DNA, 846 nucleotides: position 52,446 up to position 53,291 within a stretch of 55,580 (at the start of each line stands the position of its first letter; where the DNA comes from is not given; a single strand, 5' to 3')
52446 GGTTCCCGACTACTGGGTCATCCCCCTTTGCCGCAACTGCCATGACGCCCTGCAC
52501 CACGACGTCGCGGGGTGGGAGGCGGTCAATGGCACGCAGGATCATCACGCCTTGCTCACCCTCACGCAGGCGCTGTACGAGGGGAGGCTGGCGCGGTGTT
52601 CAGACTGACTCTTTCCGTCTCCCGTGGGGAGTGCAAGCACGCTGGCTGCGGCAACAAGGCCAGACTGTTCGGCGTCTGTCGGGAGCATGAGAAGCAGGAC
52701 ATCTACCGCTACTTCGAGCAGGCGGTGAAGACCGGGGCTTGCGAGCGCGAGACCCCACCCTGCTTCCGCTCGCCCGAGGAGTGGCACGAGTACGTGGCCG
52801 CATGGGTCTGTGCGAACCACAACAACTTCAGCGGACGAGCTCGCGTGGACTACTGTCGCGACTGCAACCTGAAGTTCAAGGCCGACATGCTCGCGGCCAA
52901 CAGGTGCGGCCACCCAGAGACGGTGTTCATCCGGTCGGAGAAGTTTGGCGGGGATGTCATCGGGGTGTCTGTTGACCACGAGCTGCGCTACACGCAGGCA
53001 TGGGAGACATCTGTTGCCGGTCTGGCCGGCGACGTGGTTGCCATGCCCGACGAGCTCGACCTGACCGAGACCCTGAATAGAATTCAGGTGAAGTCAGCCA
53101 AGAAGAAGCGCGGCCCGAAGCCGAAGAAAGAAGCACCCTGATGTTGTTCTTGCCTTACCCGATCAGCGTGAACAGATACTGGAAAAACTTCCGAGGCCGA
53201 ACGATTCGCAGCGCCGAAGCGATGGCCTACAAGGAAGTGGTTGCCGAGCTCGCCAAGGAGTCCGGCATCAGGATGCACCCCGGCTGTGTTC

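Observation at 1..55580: Genome-wide, frame-independent over-representation of the hexamer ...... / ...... (extended R-TCTGTT-S)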

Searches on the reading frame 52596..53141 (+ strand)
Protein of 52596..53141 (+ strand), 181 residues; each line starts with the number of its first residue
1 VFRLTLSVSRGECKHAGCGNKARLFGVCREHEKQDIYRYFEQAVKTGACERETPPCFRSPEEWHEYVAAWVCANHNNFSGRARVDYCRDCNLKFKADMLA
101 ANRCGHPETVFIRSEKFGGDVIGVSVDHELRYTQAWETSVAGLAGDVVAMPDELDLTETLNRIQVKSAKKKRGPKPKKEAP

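Call 44: find_related_loci(query=window:52596-53141:+, collection=viral_contigs, flank=10000)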
Query window:52596-53141:+ (181 aa) in viral_contigs; peptide patterns used: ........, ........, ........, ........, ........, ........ (x = any residue, [..] = any of these).
2 stretches matched a pattern, but none encodes a relative of the query by tblastn (E <= 1e-3).

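Call 46: find_homologous_proteins(query=window:52596-53141:+, max_evalue=0.001)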
Query window:52596-53141:+ (181 aa): 12 proteins with E <= 0.001 among 67 candidates.
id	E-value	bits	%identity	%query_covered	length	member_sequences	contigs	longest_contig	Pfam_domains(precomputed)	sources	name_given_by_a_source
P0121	3.8e-121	419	98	100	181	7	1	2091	-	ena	-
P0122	5.6e-91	321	76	91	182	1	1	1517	-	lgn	-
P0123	1.1e-85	304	71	92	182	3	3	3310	-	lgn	-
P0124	1.1e-69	252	61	93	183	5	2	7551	-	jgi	jgi:hypothetical protein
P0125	8.6e-46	174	47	93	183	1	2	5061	-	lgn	-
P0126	2.6e-45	172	46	93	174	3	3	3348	-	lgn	-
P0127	2.8e-41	159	45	99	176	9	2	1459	-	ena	-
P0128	3.6e-32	129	40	85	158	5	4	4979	-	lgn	-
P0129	3.6e-32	129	40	85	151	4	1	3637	-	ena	-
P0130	6.9e-32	128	44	86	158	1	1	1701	-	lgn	-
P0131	2.4e-30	123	39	98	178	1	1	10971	-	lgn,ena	-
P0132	4.9e-20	90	49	52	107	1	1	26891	-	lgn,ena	-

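Call 50: find_related_loci(query=A1, collection=viral_contigs, flank=10000)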
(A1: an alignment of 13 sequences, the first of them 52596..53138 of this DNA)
Query A1 (181 aa) in viral_contigs; peptide patterns used: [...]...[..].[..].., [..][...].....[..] (x = any residue, [..] = any of these).
57 stretches matched a pattern; 38 encode a relative of the query (tblastn E <= 1e-3); 38 distinct loci.
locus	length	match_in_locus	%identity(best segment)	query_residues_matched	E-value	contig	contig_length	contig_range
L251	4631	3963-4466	61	1-168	6e-67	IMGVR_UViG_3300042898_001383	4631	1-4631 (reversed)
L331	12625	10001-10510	45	4-175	2e-47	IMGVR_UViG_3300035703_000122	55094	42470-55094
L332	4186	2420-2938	43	4-179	1e-43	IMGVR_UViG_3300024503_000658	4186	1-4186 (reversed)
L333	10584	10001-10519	43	4-179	2e-43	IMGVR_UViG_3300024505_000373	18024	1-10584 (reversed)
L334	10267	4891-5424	40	1-179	7e-42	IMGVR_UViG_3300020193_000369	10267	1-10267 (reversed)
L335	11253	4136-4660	39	1-179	3e-42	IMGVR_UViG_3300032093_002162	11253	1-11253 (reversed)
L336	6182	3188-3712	39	1-179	3e-42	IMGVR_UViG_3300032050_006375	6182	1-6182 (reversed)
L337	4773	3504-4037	41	1-180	4e-41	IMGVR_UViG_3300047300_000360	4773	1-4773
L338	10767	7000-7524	36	5-180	4e-34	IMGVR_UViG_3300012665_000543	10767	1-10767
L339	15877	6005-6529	36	5-180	9e-34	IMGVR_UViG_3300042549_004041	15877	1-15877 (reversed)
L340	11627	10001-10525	36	5-180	9e-34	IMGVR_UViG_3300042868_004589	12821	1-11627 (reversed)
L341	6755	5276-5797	30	2-179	2e-31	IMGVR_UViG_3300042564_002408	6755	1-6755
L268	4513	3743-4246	38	5-178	3e-31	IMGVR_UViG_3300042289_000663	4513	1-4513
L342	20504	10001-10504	38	5-178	3e-31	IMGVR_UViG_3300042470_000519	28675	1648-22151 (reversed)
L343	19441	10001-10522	30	2-179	2e-30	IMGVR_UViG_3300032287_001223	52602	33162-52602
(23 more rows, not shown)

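Call 53: predict_structure(alignment_id=A1)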
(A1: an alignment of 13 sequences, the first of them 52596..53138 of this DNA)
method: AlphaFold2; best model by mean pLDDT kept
length: 181 residues; sequences in the alignment: 13
mean_pLDDT: 60.5   pTM: 0.42
mean pLDDT of the five models: 60.5, 57.7, 52.8, 52.2, 49.2
residues with pLDDT >= 90: 0; 70-90: 45; 50-70: 92; < 50: 44
segments of 3 or more residues with pLDDT < 50: 1-9, 78-105, 169-171
pLDDT, mean of each block of 10 residues (from residue 1): 33 77 68 82 78 69 74 57 43 42 46 61 56 61 65 66 59 54 55
secondary structure, 60 per line:
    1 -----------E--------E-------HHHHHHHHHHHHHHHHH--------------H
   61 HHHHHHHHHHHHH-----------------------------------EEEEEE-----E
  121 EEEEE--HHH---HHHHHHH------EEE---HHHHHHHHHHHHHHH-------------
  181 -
elements in order: H29-45 H60-73 E109-114 E120-125 H134-140 E147-149 H153-167

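Call 54: search_protein_representatives(alignment_id=A1)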
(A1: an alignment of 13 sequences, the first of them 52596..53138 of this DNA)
Query: 13 sequences, 180 profile positions. Proteins with E-value up to 0.001 (for the whole library): 638; up to 1e-10: 65; up to 1e-30: 23. The best 150 are listed.
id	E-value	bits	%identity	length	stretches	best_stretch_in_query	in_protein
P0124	2.4e-80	284.6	-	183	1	2-179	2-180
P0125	6.6e-75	266.8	-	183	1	6-179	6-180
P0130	1.3e-65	236.5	-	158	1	24-179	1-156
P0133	5.3e-60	218.3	-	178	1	4-179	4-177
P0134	1.3e-59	217.0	-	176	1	1-179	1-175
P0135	3.2e-59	215.7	-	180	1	1-176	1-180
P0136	1.4e-54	200.6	-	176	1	2-166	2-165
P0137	2.9e-54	199.6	-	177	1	4-177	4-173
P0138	6.3e-54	198.5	-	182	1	1-178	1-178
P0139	5.9e-53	195.3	-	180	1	6-178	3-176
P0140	1.2e-52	194.3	-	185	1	3-178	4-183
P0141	2.8e-51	189.9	-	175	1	9-179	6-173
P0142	5.3e-50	185.7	-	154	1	24-178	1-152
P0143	1.2e-48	181.3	-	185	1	3-178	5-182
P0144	1.2e-46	174.7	-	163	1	9-164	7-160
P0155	7.5e-27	110.3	-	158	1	6-152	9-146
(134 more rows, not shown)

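Call 57: search_protein_families(library=pfam, alignment_id=A2, max_evalue=0.01)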
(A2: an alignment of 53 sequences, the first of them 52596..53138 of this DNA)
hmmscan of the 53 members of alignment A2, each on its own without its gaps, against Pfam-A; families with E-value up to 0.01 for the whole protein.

A. member 1, window:52596-53138:+ (181 aa): 0 families

B. families by the number of members that match (of 53 scanned): 18 families
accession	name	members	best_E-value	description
PF13384.12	HTH_23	3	1.3e-09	Homeodomain-like domain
PF24906.1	Zf_WRKY19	3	0.0045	WRKY19 zinc finger domain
PF13518.12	HTH_28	2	4.2e-05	Helix-turn-helix domain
PF01726.22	LexA_DNA_bind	1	6.5e-17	LexA DNA binding domain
PF04545.22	Sigma70_r4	1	6.4e-08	Sigma-70, region 4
PF08281.18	Sigma70_r4_2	1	1.6e-06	Sigma-70, region 4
PF13936.12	HTH_38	1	7.2e-06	Helix-turn-helix domain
PF12802.13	MarR_2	1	0.00036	MarR family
PF22943.2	HTH_68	1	0.0004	Putative helix-turn-helix domain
PF01381.28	HTH_3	1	0.00053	Helix-turn-helix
PF25787.1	HTH_SB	1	0.00071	Sleeping Beauty transposase HTH domain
PF19610.4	DUF6115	1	0.0013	Family of unknown function (DUF6115)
PF14116.11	YyzF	1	0.003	YyzF-like protein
PF12678.13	zf-rbx1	1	0.0046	RING-H2 zinc finger domain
PF20542.4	DUF6757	1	0.0049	Family of unknown function (DUF6757)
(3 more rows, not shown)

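Call 60: search_protein_families(library=phrogs, max_evalue=0.001, proteins=[window:52596-53138:+])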
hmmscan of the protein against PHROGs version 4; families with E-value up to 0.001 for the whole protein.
window:52596-53138:+ (181 aa): 0 families

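Call 61: predict_structure(alignment_id=A2)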
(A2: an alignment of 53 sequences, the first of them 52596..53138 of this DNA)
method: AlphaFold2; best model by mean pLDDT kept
length: 181 residues; sequences in the alignment: 53
mean_pLDDT: 93.1   pTM: 0.84
mean pLDDT of the five models: 93.1, 92.7, 92.5, 92.0, 91.2
residues with pLDDT >= 90: 146; 70-90: 29; 50-70: 6; < 50: 0
segments of 3 or more residues with pLDDT < 50: none
pLDDT, mean of each block of 10 residues (from residue 1): 80 95 95 96 95 97 97 82 93 98 98 97 95 96 98 98 90 78 68
secondary structure, 60 per line:
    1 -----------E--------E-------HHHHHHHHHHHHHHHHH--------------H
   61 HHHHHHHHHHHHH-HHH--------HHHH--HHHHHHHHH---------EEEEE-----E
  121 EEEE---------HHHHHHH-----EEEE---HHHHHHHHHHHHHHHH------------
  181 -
elements in order: H29-45 H60-73 H86-89 H92-100 E110-114 E120-124 H134-140 E146-149 H153-168

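Call 63: fold_search(model_id=the predicted structure, library=pdb)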
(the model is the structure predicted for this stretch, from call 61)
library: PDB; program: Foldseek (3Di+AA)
matches with E <= 10: 63; with E <= 0.001: 0
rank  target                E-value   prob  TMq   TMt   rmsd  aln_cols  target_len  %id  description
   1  2adp                  9.9e-01  0.03  0.15  0.14  15.5       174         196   12  Nitrated Human Manganese Superoxide Dismutase (released 2006-07-04)
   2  6wk3_D                1.7e+00  0.02  0.13  0.15  12.9       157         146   15  Engineered carbene transferase RmaNOD Q52V, putative nitric oxide dioxygenase from Rhodothermus marinus (released 2020-07-08)
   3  4b2z_B                1.9e+00  0.01  0.10  0.07  17.6       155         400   13  Structure of Osh6 in complex with phosphatidylserine (released 2013-06-26)
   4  2o2v_A                2.0e+00  0.03  0.11  0.18   8.2        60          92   20  Crystal Structure of the Complex of Human Mitogen Activated Protein Kinase Kinase 5 Phox Domain (MAP2K5-phox) with Hum (released 2006-12-12)
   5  9nr0_B                2.0e+00  0.02  0.16  0.15  16.5       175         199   12  Finding the exit route of hydrogen peroxide from the manganese superoxide dismutase (MnSOD) active site (released 2025-08-27)
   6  9nr0_A                2.8e+00  0.01  0.16  0.15  15.7       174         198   11  Finding the exit route of hydrogen peroxide from the manganese superoxide dismutase (MnSOD) active site (released 2025-08-27)
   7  1var_A                3.2e+00  0.01  0.14  0.13  16.3       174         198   11  MITOCHONDRIAL MANGANESE SUPEROXIDE DISMUTASE VARIANT WITH ILE 58 REPLACED BY THR (released 1996-06-10)
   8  1grj                  3.6e+00  0.02  0.14  0.16  17.3       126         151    9  GREA TRANSCRIPT CLEAVAGE FACTOR FROM ESCHERICHIA COLI (released 1995-07-10)
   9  3c3s_A                3.6e+00  0.01  0.15  0.15  15.6       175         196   12  Role of a Glutamate Bridge Spanning the Dimeric Interface of Human Manganese Superoxide Dismutase (released 2008-04-22)
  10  6yxa                  3.9e+00  0.02  0.14  0.06  12.7       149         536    8  Structure of the bifunctional Rel enzyme from B. subtilis (released 2020-09-23)
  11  3dc6_C                4.4e+00  0.01  0.14  0.15  16.3       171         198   10  Crystal Structure of a manganese superoxide dismutases from Caenorhabditis elegans (released 2009-06-09)
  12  8r3m_H                4.4e+00  0.01  0.12  0.09  15.0       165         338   12  Mycobacterium smegnatis RNA polymerase transcription initiation complex with SigmaA, RbpA, HelD N-terminal, CO and PCh (released 2024-10-02)
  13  6m3s_A                4.7e+00  0.03  0.12  0.08  12.4        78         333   18  Dimeric isocitrate dehydrogenase from Xanthomonas campestris pv. campestris 8004 (released 2021-03-10)
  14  7rgs_A                4.7e+00  0.02  0.14  0.21  12.2       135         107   14  The crystal structure of RocC, containing FinO domain, 24-126 (released 2022-11-09)
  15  7fby                  4.7e+00  0.01  0.15  0.17  14.6       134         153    9  Crystal Structure of PH0140 from Pyrococcus horikosii OT3 (released 2022-07-20)
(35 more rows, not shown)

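Call 66: fold_search(model_id=the predicted structure, library=viral)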
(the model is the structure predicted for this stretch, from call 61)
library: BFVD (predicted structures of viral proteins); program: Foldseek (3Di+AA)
matches with E <= 10: 187; with E <= 0.001: 0
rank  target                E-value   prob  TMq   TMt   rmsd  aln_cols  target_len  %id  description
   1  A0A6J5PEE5            1.9e-03  1.00  0.32  0.44  13.3       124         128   27  Uncharacterized protein [uncultured Caudovirales phage]
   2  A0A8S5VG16            3.2e-02  0.15  0.17  0.20  20.7       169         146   14  Uncharacterized protein [Podoviridae sp. ct6BA50]
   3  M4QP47                4.0e-01  0.08  0.15  0.21  12.9       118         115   14  (no name in the UniProt tables at hand)
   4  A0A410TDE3            4.9e-01  0.10  0.13  0.25  10.5        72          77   14  Uncharacterized protein [Gordonia phage Aphelion]
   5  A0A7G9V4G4            4.9e-01  0.03  0.14  0.11  21.7       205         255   14  (no name in the UniProt tables at hand)
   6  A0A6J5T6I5            7.7e-01  0.03  0.15  0.13  19.3       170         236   13  Uncharacterized protein [uncultured Caudovirales phage]
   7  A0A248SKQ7            8.2e-01  0.06  0.17  0.23  14.2       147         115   12  (no name in the UniProt tables at hand)
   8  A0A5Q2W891            8.2e-01  0.02  0.11  0.09  28.0       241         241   13  (no name in the UniProt tables at hand)
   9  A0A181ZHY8            9.9e-01  0.03  0.14  0.07  16.7       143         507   12  Tripartite terminase subunit UL28 [Human herpesvirus 1 (strain 17)]
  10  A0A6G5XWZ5            1.1e+00  0.03  0.16  0.16  16.1       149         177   13  (no name in the UniProt tables at hand)
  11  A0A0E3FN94            1.3e+00  0.14  0.17  0.29  11.5        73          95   25  Uncharacterized protein [Synechococcus phage ACG-2014f]
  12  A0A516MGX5            1.3e+00  0.04  0.18  0.13  16.8       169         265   14  (no name in the UniProt tables at hand)
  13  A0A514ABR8            1.3e+00  0.02  0.12  0.13  19.7       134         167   10  (no name in the UniProt tables at hand)
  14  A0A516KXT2            1.4e+00  0.06  0.19  0.23  16.0       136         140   14  (no name in the UniProt tables at hand)
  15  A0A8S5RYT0            1.5e+00  0.02  0.14  0.15  15.9       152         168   13  Uncharacterized protein [Myoviridae sp. ctNQV2]
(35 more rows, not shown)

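Call 74: find_related_loci(query=A2, collection=viral_contigs, flank=10000)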
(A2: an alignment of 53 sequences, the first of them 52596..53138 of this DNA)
Query A2 (181 aa) in viral_contigs; peptide patterns used: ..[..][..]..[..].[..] (x = any residue, [..] = any of these).
95 stretches matched a pattern; 84 encode a relative of the query (tblastn E <= 1e-3); the best 80 are kept; 80 distinct loci.
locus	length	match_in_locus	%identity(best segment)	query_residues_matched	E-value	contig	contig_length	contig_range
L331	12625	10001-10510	45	4-175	3e-47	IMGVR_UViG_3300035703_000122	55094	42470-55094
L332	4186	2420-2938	43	4-179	3e-43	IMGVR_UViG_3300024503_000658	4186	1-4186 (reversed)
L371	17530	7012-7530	42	3-179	1e-43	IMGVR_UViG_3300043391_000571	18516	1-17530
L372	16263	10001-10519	42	3-179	1e-43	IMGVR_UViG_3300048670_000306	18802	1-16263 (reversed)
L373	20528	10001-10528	40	1-179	4e-43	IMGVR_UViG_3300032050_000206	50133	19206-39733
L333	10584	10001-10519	43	4-179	4e-43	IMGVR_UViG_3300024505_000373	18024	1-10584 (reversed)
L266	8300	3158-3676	43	4-179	8e-43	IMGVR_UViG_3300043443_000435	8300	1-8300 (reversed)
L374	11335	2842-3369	40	1-179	2e-42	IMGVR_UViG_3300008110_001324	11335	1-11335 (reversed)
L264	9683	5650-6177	40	1-179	2e-42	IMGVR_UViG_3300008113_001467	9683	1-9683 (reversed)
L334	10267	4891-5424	40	1-179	1e-41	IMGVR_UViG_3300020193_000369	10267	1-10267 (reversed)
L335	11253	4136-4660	39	1-179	7e-42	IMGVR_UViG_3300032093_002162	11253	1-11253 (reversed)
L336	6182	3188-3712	39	1-179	6e-42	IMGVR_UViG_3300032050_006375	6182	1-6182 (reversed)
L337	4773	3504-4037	41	1-180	7e-41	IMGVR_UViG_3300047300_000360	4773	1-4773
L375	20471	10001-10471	41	13-165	1e-34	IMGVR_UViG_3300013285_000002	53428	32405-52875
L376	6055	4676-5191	37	1-179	9e-34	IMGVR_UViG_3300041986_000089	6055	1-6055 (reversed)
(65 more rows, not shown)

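Call 88: find_encoding_contigs(protein=P0155, flank=10000, max_places=3)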
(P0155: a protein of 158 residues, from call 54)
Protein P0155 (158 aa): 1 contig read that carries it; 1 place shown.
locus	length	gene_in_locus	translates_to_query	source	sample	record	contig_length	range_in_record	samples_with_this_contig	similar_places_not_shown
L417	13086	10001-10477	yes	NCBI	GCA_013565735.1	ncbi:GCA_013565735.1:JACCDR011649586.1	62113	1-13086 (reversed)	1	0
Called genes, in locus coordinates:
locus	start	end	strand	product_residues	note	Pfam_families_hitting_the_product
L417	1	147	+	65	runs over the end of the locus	-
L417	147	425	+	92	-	-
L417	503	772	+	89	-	-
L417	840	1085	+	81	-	-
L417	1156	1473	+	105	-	PF10765:Phage_P22_NinX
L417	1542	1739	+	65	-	-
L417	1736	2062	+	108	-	-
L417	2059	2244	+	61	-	-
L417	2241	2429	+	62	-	PF12728:HTH_17 (weak)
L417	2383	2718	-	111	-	-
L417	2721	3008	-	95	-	-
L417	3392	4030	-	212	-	PF01381:HTH_3, PF13443:HTH_26 (weak), PF00717:Peptidase_S24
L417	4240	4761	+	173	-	-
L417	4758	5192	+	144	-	PF01807:Zn_ribbon_DnaG (weak)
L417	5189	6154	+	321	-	PF03796:DnaB_C, PF06745:ATPase (weak), PF13481:AAA_25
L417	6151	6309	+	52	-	-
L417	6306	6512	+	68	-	-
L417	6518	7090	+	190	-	-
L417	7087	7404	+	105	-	-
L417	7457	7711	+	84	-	-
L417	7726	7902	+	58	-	-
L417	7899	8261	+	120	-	-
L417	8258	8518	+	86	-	-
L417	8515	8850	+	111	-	PF23858:DUF7220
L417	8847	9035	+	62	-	-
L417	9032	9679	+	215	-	-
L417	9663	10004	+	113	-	PF16784:HNHc_6 (weak), PF06147:DUF968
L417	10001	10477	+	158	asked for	-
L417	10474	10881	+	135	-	PF24608:PDDEXK_15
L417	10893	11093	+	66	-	-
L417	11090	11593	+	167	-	-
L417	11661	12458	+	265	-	-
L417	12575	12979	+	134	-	PF09588:YqaJ (weak)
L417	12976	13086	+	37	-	?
